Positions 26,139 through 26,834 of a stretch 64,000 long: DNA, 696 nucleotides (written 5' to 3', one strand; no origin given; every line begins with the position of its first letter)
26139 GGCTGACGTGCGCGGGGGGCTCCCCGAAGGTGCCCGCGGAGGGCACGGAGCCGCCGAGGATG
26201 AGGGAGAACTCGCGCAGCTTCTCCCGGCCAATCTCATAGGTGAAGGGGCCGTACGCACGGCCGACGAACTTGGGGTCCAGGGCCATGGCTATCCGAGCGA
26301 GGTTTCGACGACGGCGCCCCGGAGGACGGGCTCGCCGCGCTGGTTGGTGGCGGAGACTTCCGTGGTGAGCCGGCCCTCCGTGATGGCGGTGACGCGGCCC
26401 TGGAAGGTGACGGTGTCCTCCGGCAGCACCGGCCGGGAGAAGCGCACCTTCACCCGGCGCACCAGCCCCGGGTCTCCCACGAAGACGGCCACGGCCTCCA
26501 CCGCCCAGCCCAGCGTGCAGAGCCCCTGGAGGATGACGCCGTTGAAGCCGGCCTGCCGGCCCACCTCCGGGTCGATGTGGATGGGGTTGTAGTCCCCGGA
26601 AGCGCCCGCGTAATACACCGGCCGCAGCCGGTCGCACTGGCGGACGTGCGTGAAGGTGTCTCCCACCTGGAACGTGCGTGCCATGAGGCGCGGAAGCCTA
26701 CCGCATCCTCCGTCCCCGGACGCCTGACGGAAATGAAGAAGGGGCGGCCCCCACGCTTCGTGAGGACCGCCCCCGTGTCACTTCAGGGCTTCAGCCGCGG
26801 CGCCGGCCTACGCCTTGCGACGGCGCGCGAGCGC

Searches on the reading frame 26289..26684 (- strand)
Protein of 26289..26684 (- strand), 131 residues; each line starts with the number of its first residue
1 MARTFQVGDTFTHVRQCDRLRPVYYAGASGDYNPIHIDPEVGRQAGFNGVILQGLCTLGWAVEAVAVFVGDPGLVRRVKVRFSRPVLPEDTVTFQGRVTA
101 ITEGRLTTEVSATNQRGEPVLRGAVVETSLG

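Call 11: search_protein_families(library=pfam, proteins=[window:26289-26684:-], max_evalue=0.001)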
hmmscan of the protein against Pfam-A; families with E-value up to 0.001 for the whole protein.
window:26289-26684:- (131 aa): 3 families
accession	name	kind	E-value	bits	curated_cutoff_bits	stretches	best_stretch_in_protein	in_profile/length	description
PF01575.25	MaoC_dehydratas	-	4.4e-23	81.7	27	1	23-114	24-117/123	MaoC like domain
PF13452.11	FAS1_DH_region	-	2.2e-08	34.8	22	1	24-121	21-130/132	FAS1-like, dehydratase domain region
PF03061.28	4HBT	-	0.00037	21.2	20.6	1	69-118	27-76/79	Thioesterase superfamily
